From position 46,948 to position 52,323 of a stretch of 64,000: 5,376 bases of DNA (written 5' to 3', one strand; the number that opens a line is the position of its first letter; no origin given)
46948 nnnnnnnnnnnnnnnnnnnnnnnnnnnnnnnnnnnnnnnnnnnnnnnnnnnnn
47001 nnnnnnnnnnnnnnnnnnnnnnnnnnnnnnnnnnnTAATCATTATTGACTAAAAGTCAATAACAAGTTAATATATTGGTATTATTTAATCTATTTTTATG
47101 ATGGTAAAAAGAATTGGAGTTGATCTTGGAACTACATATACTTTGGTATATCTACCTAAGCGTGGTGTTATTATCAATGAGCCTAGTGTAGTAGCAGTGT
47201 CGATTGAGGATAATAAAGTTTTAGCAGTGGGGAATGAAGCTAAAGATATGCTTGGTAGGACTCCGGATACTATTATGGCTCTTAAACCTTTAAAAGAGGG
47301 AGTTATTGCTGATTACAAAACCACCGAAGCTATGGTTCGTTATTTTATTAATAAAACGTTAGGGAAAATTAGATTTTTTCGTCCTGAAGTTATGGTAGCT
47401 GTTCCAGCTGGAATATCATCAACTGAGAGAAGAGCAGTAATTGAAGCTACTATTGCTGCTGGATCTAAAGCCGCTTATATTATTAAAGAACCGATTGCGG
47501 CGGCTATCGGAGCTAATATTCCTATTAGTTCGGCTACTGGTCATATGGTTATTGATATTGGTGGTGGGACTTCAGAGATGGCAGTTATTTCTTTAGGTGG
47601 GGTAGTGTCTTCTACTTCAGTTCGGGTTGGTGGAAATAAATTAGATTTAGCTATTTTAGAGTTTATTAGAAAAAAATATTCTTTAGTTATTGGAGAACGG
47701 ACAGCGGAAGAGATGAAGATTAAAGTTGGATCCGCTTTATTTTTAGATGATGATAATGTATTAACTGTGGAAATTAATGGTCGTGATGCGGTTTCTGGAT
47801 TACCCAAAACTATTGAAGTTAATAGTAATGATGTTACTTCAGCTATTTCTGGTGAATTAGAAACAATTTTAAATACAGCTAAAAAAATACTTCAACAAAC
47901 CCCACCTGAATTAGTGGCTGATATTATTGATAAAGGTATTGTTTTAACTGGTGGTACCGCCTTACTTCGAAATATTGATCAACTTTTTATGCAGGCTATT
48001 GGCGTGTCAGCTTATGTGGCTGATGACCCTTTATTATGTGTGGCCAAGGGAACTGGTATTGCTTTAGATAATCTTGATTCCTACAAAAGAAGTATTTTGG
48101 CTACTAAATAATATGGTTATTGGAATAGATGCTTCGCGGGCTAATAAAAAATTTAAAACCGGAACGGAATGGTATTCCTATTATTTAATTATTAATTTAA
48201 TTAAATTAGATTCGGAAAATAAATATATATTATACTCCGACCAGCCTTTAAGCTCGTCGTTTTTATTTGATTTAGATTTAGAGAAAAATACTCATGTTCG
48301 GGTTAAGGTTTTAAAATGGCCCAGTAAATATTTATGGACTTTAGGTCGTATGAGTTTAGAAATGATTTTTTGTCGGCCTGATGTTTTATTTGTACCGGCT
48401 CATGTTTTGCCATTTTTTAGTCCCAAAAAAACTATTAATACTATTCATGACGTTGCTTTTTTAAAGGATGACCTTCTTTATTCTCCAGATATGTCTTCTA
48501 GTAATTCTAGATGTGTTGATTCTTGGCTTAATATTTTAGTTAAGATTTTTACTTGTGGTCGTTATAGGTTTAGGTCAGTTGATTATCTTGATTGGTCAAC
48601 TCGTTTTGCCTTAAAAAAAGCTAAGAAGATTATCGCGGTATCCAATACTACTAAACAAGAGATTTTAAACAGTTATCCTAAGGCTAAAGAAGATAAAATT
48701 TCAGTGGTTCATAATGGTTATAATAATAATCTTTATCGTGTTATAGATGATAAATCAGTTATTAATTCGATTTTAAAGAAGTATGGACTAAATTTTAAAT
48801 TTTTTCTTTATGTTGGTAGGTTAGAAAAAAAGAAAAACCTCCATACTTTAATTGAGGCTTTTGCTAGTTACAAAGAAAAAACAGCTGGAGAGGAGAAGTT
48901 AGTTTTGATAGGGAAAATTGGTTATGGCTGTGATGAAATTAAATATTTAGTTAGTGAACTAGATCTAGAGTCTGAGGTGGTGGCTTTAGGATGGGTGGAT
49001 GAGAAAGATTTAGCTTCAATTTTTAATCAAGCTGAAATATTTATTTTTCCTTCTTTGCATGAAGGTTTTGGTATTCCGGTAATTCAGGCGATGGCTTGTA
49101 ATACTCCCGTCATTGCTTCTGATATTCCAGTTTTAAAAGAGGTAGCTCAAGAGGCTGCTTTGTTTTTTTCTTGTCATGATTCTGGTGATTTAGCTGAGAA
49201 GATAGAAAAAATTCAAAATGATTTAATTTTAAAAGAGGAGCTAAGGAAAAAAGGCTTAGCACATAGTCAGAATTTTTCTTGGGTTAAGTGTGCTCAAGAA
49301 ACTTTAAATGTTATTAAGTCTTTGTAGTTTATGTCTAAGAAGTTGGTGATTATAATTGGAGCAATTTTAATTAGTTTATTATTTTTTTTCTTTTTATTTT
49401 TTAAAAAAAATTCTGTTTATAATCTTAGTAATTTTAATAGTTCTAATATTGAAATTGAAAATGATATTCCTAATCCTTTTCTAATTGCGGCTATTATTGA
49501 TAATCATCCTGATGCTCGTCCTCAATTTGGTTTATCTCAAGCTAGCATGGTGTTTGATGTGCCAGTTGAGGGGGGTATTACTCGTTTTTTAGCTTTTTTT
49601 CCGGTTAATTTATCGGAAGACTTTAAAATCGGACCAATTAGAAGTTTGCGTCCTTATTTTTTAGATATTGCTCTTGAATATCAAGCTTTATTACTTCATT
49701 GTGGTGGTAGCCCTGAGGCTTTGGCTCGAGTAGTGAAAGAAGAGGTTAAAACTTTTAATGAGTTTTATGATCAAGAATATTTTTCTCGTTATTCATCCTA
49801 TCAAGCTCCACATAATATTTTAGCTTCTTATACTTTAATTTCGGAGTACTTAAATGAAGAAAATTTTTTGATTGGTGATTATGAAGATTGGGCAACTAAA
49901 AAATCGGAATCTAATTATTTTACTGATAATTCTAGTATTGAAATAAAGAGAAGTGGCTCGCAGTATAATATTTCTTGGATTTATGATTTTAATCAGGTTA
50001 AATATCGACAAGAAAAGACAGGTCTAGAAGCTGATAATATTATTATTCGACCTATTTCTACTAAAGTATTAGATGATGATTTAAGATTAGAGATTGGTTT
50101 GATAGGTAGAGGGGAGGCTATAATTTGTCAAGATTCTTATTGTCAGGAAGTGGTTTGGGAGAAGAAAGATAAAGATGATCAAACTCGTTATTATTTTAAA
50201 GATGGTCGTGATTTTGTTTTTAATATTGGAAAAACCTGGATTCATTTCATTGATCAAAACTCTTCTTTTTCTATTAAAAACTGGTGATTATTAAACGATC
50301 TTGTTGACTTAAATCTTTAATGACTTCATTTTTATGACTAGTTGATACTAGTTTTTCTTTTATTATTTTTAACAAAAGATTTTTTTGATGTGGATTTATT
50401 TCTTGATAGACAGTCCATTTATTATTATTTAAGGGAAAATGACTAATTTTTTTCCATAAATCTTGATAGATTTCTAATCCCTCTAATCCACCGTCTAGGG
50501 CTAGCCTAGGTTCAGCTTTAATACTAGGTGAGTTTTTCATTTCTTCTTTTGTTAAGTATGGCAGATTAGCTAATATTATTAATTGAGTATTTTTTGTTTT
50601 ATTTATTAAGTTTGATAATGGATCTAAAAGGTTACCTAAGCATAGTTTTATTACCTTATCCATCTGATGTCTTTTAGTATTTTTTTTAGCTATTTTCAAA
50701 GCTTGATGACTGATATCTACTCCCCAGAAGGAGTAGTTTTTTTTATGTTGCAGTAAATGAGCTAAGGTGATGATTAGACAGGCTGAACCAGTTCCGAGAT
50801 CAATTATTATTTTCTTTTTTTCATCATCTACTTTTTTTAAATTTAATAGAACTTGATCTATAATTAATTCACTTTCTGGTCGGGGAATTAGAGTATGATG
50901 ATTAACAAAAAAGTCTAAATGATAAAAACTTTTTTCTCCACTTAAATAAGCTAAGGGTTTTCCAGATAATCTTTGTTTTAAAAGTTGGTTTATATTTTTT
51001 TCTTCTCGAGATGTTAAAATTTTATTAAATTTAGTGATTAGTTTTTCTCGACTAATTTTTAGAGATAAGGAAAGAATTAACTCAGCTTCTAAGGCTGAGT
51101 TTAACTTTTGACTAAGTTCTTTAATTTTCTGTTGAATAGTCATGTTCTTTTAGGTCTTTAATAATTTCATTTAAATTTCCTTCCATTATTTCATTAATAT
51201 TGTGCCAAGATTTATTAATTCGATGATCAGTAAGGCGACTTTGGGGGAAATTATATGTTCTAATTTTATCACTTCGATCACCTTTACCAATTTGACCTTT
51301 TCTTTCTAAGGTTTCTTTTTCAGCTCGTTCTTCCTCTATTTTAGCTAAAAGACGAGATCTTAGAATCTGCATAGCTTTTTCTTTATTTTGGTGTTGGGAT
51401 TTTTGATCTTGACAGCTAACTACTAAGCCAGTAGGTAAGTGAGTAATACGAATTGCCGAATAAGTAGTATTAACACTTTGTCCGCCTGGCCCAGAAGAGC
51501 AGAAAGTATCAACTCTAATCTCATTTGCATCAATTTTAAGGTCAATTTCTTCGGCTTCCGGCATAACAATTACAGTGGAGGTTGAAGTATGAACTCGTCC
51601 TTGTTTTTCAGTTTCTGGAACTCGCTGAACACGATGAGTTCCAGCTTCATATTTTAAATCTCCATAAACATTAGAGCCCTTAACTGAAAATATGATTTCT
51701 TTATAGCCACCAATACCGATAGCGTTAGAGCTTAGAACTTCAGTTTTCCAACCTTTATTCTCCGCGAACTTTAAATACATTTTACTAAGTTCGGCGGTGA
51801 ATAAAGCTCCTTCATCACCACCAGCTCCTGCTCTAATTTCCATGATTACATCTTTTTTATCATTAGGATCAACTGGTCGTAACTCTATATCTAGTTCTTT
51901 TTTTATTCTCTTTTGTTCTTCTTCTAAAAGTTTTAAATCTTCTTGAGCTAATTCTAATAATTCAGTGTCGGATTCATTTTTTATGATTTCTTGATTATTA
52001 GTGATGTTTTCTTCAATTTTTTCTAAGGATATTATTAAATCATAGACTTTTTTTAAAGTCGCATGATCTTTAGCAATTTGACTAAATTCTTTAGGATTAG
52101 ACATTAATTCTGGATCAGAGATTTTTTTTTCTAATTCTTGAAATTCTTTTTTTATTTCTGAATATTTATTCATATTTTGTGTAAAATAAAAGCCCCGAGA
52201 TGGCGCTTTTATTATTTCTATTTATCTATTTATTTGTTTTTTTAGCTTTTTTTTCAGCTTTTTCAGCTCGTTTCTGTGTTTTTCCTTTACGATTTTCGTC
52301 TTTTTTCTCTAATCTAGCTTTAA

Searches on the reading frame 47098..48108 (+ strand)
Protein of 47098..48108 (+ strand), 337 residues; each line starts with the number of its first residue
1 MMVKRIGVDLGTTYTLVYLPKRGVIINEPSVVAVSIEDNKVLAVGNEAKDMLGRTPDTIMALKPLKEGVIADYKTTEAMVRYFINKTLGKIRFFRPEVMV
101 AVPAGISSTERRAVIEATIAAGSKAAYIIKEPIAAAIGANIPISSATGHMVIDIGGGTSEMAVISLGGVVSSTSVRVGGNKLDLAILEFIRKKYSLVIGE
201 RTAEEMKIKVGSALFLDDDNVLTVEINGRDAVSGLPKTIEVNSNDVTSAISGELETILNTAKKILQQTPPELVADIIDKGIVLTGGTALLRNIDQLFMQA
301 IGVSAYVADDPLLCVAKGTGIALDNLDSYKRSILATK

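Call 18: search_protein_families(library=pfam, proteins=[window:47098-48108:+], max_evalue=0.001)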
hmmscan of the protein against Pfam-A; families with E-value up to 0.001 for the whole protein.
window:47098-48108:+ (337 aa): 5 families
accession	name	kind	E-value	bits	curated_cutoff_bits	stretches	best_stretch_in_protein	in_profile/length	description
PF06723.19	MreB_Mbl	-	2.3e-129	431.4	27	1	4-330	2-326/327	MreB/Mbl protein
PF00012.26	HSP70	-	3.8e-11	42.4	20.6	1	97-195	135-239/599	Hsp70 protein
PF14450.12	FtsA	-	1.7e-10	41.8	31.8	1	150-307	1-109/127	Cell division protein FtsA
PF00022.25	Actin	-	1.9e-08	33.7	27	1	29-193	31-190/410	Actin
PF06277.17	EutA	-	4.4e-05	23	27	1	149-202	145-202/475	Ethanolamine utilisation protein EutA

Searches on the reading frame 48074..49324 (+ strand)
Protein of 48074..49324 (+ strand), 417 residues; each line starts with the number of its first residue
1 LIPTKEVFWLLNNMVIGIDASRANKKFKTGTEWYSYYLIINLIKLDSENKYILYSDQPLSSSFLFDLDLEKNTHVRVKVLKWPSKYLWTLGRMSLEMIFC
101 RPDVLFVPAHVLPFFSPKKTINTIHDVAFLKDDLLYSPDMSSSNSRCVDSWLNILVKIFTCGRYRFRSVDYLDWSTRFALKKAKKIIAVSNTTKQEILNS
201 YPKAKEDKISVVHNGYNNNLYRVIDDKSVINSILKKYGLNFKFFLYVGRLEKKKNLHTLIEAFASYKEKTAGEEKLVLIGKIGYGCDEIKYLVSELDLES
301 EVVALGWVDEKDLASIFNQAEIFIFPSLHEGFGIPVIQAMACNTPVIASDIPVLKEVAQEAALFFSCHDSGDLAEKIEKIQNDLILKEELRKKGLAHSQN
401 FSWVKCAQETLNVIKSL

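Call 18: search_protein_families(library=pfam, proteins=[window:48074-49324:+], max_evalue=0.001)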
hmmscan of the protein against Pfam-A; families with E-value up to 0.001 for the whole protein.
window:48074-49324:+ (417 aa): 5 families
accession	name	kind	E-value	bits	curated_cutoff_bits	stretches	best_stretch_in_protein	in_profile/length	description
PF00534.26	Glycos_transf_1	-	2.6e-36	125.2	26.4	1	240-394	14-169/172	Glycosyl transferases group 1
PF13692.12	Glyco_trans_1_4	-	9.2e-29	101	27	1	244-383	4-142/142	Glycosyl transferases group 1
PF20706.3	GT4-conflict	-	1.5e-09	37.8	26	1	244-350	200-312/385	Family 4 Glycosyltransferase in conflict systems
PF13439.12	Glyco_transf_4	-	2e-07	31.6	28.5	1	81-217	52-167/170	Glycosyltransferase Family 4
PF13524.12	Glyco_trans_1_2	-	4.9e-07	30.2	25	1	294-409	27-141/144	Glycosyl transferase-like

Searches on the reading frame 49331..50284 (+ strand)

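Call 18: search_protein_families(library=pfam, proteins=[window:49331-50284:+], max_evalue=0.001)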
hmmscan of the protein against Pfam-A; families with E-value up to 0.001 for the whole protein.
window:49331-50284:+ (318 aa): 2 families
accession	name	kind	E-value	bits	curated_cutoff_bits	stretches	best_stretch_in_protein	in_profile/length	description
PF11258.13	DUF3048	-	5.1e-37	127.7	25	1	52-179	17-147/148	Protein of unknown function (DUF3048) N-terminal domain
PF17479.7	DUF3048_C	-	2.2e-15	57.5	25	1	216-304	25-114/114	Protein of unknown function (DUF3048) C-terminal domain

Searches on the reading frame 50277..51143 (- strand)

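Call 18: search_protein_families(library=pfam, proteins=[window:50277-51143:-], max_evalue=0.001)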
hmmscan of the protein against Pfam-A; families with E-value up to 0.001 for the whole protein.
window:50277-51143:- (289 aa): 11 families
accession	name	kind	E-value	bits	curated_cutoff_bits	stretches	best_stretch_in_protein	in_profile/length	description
PF17827.6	PrmC_N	-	5.3e-11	43.4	23.4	1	7-69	7-71/71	PrmC N-terminal domain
PF13847.12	Methyltransf_31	-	1.3e-09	38.4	27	1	108-194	2-83/145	Methyltransferase domain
PF06325.19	PrmA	-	8e-08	32.6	22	1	102-193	155-233/296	Ribosomal protein L11 methyltransferase (PrmA)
PF02384.22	N6_Mtase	-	3.3e-07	30.4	20.4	1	91-201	35-141/311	N-6 DNA Methylase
PF05175.20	MTS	-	1.8e-06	28.1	23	1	102-177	24-95/170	Methyltransferase small domain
PF13649.12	Methyltransf_25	-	1.4e-05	26.1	27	1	113-201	1-81/97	Methyltransferase domain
PF12847.13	Methyltransf_18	-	9.2e-05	22.9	27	1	109-178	14-80/151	Methyltransferase domain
PF05971.18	Methyltransf_10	-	0.00016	21.6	23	1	104-198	97-189/299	RNA methyltransferase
PF13679.12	Methyltransf_32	-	0.00029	21.2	27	1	101-163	19-80/143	Methyltransferase domain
PF01170.24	UPF0020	-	0.00064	19.9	22.3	0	132-199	72-134/197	RMKL-like, methyltransferase domain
PF08242.18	Methyltransf_12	-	0.00092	20.3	30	0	115-162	2-46/98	Methyltransferase domain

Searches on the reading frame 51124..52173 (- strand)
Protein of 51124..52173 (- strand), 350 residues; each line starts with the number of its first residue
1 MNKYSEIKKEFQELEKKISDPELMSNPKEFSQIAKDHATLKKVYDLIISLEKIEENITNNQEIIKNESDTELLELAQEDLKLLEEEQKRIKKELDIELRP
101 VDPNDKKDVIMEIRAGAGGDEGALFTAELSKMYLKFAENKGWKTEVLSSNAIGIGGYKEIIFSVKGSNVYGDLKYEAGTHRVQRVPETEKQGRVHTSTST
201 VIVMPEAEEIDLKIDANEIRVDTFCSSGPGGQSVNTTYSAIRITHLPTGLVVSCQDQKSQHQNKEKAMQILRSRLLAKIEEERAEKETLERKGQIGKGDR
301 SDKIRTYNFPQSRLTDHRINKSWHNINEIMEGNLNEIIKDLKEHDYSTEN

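Call 18: search_protein_families(library=pfam, proteins=[window:51124-52173:-], max_evalue=0.001)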
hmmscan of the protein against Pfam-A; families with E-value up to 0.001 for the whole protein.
window:51124-52173:- (350 aa): 2 families
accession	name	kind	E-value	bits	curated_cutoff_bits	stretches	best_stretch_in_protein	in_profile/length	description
PF03462.23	PCRF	-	7.1e-69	232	24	1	7-201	1-194/194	PCRF domain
PF00472.26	RF-1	-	3.3e-42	143.5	35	1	208-318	1-116/116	RF-1 domain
